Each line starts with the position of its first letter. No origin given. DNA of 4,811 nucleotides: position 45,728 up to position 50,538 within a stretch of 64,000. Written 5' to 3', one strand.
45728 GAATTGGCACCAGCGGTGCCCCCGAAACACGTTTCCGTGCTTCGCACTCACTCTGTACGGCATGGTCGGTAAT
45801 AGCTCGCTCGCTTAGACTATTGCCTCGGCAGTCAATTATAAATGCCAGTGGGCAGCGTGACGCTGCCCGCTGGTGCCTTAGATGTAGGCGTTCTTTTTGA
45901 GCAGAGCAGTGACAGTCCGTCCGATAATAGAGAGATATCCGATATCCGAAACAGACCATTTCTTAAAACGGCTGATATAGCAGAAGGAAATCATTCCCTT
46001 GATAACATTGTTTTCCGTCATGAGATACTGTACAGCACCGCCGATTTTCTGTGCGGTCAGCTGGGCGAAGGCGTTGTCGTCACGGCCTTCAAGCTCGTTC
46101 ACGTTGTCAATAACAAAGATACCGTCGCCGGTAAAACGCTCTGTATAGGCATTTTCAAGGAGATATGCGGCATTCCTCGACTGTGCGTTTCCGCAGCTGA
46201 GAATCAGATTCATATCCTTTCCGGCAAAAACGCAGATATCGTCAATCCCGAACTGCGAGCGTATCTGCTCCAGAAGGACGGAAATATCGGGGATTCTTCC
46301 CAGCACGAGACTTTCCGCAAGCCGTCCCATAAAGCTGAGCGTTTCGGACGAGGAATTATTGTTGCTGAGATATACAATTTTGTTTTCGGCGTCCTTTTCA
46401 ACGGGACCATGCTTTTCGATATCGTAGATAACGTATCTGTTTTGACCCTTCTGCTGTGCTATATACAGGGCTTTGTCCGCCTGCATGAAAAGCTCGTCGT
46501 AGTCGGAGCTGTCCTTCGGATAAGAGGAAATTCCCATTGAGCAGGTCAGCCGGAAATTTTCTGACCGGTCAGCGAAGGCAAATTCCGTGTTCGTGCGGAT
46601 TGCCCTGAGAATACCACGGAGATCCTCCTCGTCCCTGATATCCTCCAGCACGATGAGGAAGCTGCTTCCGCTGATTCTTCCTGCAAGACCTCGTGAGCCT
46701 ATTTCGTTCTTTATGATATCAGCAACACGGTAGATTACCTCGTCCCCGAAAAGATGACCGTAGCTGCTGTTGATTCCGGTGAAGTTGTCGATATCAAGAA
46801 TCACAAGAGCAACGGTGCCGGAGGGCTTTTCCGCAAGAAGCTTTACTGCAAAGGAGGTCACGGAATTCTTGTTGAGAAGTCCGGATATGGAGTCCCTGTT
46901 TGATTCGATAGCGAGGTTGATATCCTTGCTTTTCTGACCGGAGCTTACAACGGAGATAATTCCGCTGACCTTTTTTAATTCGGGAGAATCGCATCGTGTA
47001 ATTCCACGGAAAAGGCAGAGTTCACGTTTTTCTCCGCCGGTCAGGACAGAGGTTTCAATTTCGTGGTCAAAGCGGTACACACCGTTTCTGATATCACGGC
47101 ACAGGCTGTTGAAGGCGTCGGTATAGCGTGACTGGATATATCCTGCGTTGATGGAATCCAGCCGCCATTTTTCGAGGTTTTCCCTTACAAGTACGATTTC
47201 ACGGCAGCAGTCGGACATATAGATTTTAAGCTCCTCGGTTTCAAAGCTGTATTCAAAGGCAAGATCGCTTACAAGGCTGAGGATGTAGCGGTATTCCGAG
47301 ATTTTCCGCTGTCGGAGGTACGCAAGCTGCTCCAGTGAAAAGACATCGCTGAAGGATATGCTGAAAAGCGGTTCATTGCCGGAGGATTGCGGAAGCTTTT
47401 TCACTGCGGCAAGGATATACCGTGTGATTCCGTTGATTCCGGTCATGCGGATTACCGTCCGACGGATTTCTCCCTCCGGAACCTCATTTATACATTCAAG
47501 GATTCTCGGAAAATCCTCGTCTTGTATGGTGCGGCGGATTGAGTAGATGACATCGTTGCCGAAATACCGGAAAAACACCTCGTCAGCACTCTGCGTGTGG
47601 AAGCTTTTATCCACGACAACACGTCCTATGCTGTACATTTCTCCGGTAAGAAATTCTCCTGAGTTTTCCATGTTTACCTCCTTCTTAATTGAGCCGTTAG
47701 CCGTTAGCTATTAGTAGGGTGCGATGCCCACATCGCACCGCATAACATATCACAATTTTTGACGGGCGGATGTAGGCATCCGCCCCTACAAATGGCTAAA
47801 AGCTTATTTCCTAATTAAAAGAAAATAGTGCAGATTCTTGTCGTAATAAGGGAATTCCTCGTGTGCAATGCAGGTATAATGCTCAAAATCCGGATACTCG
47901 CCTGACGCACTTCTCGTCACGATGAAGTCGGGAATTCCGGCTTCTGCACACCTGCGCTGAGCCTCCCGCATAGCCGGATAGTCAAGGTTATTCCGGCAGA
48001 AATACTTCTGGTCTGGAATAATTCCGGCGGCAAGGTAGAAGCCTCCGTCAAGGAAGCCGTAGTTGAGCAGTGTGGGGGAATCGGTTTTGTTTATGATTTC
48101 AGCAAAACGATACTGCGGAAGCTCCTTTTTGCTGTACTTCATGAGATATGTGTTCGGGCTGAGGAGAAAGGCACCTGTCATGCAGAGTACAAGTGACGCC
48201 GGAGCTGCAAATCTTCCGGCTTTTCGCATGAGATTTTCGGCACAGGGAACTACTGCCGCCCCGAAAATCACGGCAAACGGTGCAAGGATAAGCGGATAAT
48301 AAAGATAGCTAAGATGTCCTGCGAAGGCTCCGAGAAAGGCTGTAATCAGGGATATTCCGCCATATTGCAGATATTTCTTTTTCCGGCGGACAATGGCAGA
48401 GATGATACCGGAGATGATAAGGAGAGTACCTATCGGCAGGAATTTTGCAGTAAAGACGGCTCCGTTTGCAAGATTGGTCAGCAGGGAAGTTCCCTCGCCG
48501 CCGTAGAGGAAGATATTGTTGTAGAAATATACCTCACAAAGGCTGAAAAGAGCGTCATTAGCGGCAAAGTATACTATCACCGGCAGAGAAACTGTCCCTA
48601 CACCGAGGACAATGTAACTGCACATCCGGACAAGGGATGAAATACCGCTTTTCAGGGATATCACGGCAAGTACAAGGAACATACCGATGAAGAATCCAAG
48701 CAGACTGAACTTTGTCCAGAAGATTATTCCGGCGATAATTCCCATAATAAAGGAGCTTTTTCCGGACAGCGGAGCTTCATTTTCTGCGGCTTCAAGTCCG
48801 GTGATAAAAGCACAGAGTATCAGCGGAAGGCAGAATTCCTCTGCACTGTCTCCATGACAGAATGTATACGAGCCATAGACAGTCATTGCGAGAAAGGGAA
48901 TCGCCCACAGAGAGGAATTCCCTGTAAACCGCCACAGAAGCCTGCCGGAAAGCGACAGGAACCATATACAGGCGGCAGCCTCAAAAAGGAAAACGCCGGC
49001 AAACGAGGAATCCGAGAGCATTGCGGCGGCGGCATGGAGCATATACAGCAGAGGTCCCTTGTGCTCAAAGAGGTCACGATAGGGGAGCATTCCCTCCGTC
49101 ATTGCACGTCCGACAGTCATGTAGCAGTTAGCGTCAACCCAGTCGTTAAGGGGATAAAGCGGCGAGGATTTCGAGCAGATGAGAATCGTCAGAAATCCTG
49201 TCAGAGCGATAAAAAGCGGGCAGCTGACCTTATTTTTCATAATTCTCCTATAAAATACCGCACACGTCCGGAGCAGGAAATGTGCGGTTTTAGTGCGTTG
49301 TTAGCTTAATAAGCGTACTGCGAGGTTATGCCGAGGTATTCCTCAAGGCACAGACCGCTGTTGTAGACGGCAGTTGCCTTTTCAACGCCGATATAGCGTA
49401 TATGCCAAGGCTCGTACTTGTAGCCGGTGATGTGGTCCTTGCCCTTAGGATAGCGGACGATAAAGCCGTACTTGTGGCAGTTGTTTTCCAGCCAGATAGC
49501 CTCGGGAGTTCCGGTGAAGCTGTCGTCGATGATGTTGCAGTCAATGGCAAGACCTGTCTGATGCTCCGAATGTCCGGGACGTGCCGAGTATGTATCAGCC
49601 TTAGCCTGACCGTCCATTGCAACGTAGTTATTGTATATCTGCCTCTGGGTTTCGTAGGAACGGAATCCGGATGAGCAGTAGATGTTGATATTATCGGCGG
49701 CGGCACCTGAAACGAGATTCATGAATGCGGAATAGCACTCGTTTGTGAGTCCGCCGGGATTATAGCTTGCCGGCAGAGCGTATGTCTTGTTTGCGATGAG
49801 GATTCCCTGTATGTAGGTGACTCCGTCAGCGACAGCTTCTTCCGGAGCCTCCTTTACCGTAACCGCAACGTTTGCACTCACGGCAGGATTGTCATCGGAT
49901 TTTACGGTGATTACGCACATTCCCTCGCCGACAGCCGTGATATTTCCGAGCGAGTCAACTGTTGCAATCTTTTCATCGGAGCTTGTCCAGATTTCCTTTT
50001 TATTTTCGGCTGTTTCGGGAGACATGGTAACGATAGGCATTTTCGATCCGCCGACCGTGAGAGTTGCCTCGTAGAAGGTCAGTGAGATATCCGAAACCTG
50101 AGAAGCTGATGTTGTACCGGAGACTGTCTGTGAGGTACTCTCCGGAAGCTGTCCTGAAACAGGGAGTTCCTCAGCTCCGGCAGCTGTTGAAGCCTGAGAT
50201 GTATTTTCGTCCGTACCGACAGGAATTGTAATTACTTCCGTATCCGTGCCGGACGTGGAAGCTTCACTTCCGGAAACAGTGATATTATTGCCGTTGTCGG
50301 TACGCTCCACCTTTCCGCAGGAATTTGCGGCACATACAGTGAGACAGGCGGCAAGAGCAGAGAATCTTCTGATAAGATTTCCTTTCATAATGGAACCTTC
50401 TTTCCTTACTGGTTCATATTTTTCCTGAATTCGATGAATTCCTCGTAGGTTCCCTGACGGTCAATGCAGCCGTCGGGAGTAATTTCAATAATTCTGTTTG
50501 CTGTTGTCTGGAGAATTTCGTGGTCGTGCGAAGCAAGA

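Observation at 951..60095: A combinatorial mosaic of short repeat modules fills at least 14 intergenic gaps (about 3.3 kb, about 5% of the window)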

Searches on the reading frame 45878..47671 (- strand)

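Call 11: search_protein_families(library=pfam, proteins=[window:45878-47671:-])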
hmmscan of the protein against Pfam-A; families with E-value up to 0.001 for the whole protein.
window:45878-47671:- (597 aa): 1 family
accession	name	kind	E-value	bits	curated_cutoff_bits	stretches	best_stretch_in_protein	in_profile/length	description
PF00990.26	GGDEF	-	2.5e-32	112.3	23.8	1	258-412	2-161/161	Diguanylate cyclase, GGDEF domain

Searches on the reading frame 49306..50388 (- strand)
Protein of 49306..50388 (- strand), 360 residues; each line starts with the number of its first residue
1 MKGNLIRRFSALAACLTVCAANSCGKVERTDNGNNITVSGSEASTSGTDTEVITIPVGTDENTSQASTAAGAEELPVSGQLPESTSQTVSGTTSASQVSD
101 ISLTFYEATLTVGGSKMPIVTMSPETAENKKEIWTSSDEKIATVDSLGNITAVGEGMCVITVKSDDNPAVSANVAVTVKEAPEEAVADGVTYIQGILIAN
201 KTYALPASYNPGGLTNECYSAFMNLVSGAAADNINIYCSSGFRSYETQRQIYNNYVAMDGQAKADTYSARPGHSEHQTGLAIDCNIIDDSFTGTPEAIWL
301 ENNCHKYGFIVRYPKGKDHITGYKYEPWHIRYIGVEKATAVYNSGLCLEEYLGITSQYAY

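Call 53: search_protein_families(library=pfam, proteins=[window:49306-50388:-])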
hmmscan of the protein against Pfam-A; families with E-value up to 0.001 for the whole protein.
window:49306-50388:- (360 aa): 2 families
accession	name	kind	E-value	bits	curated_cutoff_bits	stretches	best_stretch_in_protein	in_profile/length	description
PF02557.22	VanY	-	5.3e-41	139.9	25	1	214-334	4-131/132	D-alanyl-D-alanine carboxypeptidase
PF02368.24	Big_2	-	3.5e-10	40.1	22.8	1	98-173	2-78/79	Bacterial Ig-like domain (group 2)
